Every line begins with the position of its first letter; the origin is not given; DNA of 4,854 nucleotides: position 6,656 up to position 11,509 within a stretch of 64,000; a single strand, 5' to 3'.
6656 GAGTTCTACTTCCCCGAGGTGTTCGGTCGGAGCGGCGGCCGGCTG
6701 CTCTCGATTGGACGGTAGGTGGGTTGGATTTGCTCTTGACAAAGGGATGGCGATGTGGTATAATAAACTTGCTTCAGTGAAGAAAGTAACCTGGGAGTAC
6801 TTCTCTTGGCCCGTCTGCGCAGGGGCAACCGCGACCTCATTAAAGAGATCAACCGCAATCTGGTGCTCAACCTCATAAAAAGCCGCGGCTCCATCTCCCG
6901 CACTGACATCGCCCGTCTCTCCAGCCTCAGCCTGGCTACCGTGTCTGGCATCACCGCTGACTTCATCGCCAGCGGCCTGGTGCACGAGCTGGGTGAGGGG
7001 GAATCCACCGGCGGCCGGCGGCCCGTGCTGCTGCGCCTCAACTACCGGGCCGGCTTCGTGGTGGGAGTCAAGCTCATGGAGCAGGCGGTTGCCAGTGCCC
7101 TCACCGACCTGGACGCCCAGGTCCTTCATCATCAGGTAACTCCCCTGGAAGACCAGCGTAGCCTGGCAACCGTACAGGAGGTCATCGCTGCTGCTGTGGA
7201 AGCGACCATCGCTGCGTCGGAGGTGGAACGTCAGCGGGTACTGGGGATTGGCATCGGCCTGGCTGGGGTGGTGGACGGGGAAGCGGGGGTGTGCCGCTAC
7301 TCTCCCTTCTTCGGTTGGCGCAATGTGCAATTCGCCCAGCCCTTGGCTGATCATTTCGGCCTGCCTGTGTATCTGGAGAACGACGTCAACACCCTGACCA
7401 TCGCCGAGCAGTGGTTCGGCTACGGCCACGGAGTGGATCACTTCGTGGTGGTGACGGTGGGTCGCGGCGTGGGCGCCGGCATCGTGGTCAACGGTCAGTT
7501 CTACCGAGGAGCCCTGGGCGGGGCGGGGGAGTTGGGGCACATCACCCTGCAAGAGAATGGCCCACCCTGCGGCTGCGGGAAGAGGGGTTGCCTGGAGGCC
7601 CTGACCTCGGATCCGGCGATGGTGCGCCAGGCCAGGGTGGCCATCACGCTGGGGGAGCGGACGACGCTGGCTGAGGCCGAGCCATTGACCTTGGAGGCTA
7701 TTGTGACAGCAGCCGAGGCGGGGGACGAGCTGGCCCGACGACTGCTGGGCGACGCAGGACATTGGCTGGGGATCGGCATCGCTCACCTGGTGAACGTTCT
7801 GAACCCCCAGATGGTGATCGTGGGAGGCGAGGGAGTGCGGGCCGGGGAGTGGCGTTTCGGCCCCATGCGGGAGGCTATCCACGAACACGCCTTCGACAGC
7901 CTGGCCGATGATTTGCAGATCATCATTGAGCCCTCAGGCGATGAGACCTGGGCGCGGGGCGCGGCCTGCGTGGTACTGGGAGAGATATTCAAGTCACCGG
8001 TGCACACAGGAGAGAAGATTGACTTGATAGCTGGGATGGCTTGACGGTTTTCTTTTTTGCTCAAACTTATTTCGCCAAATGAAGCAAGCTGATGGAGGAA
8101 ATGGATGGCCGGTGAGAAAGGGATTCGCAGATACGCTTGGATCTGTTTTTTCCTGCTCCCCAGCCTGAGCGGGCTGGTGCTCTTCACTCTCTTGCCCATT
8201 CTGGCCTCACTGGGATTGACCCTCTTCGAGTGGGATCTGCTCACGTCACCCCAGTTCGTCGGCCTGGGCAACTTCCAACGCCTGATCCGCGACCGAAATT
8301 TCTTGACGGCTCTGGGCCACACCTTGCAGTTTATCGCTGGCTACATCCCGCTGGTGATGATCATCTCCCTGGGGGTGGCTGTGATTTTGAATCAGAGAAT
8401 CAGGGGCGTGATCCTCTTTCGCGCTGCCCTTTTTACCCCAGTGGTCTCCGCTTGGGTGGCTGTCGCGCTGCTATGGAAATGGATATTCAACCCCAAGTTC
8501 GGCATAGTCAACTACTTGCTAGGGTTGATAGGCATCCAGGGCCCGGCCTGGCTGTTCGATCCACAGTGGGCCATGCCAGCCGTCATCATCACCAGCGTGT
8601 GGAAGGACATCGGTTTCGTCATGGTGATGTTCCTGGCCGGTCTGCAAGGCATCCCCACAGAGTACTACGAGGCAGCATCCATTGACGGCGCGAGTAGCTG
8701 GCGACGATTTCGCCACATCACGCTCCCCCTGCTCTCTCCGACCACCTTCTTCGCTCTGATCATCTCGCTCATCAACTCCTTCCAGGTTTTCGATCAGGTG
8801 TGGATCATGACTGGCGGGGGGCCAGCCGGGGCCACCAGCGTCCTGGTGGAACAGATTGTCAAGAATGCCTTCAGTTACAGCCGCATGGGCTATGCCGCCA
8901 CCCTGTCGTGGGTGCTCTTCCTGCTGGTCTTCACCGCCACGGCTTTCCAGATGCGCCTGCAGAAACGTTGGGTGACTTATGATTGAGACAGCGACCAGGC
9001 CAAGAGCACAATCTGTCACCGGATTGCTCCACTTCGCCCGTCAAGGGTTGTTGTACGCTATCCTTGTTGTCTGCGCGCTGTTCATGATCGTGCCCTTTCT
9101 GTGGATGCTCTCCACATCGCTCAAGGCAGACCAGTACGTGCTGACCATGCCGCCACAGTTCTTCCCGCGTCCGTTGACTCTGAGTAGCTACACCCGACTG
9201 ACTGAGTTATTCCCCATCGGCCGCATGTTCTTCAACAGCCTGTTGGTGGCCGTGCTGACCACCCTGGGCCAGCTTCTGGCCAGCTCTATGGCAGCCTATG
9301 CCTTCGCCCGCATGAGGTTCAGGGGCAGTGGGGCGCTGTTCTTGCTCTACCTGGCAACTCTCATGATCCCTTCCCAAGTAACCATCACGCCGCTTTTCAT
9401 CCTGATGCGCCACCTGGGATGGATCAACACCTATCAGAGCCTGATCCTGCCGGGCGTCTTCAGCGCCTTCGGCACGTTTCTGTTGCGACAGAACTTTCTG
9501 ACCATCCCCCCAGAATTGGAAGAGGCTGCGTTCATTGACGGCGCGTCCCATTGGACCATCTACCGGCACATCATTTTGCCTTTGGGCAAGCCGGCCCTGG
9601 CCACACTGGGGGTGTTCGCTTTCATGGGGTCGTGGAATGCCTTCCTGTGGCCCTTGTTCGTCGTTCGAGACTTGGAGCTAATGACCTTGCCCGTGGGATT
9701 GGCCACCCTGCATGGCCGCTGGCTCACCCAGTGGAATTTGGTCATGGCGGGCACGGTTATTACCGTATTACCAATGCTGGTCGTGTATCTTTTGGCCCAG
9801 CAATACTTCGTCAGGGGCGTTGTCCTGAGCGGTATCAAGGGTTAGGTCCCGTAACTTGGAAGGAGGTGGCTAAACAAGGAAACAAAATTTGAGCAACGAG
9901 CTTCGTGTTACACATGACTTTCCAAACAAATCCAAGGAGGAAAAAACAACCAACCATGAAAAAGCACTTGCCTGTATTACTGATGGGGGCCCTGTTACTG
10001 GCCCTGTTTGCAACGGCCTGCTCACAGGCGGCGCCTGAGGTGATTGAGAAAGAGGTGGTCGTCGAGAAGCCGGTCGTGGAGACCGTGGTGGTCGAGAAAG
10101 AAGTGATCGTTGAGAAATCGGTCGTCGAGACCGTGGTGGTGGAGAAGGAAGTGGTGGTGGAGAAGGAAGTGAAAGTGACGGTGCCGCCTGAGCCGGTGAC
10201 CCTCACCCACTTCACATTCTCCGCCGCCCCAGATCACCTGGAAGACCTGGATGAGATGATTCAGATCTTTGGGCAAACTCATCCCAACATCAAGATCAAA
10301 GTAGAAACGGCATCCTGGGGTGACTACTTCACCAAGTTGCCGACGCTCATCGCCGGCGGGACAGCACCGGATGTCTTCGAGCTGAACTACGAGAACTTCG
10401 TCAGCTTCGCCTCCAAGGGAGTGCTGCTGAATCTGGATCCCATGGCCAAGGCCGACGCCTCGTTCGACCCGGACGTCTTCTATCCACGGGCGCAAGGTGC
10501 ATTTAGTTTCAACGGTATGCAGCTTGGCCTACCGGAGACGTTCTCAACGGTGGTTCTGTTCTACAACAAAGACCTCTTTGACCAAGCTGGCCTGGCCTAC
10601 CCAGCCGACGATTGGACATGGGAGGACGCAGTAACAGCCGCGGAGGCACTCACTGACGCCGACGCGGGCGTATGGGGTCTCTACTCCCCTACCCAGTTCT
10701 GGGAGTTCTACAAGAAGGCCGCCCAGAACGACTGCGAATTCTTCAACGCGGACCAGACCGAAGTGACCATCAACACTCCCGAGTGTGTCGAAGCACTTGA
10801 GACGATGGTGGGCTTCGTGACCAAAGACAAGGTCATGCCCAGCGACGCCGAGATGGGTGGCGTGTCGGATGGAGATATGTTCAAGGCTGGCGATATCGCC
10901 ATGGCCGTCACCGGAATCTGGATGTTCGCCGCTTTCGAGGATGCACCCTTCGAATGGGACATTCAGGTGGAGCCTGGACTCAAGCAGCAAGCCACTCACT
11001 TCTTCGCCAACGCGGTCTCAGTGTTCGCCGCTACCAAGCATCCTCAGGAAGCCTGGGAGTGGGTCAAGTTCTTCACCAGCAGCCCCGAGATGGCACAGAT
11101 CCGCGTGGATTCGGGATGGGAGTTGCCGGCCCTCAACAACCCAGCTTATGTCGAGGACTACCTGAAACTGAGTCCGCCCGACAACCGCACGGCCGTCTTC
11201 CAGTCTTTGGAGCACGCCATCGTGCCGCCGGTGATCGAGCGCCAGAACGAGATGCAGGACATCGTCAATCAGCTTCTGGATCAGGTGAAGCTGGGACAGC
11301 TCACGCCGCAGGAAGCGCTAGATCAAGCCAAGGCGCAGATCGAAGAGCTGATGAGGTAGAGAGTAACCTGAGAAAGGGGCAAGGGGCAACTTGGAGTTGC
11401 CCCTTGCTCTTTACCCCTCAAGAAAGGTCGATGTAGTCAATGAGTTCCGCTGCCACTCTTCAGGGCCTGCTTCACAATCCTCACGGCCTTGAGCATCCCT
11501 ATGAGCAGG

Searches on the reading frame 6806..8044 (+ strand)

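Call 43: search_protein_families(library=pfam, proteins=[window:6806-8044:+], max_evalue=0.0001)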
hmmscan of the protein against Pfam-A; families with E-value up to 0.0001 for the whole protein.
window:6806-8044:+ (412 aa): 1 family
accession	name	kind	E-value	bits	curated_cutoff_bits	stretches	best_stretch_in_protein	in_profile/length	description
PF00480.26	ROK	-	2.1e-63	215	22.9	1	87-391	3-292/294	ROK family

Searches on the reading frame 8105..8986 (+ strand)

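Call 43: search_protein_families(library=pfam, proteins=[window:8105-8986:+], max_evalue=0.0001)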
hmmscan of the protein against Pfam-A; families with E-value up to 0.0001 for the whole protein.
window:8105-8986:+ (293 aa): 1 family
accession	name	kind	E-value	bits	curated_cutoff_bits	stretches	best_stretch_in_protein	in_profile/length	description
PF00528.27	BPD_transp_1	-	2.8e-19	70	26.4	1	110-288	20-181/184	Binding-protein-dependent transport system inner membrane component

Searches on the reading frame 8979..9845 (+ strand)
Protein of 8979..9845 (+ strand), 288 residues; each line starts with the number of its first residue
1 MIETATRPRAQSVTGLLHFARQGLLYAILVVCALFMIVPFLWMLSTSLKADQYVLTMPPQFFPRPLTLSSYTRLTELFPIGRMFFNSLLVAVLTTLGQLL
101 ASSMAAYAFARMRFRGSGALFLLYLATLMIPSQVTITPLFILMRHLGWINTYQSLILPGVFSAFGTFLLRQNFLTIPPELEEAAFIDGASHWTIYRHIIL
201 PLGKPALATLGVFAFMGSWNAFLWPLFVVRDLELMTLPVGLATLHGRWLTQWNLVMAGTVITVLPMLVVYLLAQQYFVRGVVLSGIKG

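Call 43: search_protein_families(library=pfam, proteins=[window:8979-9845:+], max_evalue=0.0001)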
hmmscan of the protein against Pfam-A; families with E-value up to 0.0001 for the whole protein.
window:8979-9845:+ (288 aa): 1 family
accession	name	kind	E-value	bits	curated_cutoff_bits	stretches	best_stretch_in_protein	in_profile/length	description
PF00528.27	BPD_transp_1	-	2.2e-18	67.1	26.4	1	100-280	3-181/184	Binding-protein-dependent transport system inner membrane component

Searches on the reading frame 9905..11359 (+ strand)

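Call 12: search_protein_families(library=pfam, proteins=[window:9905-11359:+], max_evalue=0.0001)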
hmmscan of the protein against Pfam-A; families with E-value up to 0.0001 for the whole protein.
window:9905-11359:+ (484 aa): 2 families
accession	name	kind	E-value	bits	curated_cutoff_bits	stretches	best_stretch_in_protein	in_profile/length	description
PF01547.30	SBP_bac_1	-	3.3e-42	146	26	1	113-395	6-305/307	Bacterial extracellular solute-binding protein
PF13416.11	SBP_bac_8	-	3.7e-33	116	27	1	117-398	1-250/279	Bacterial extracellular solute-binding protein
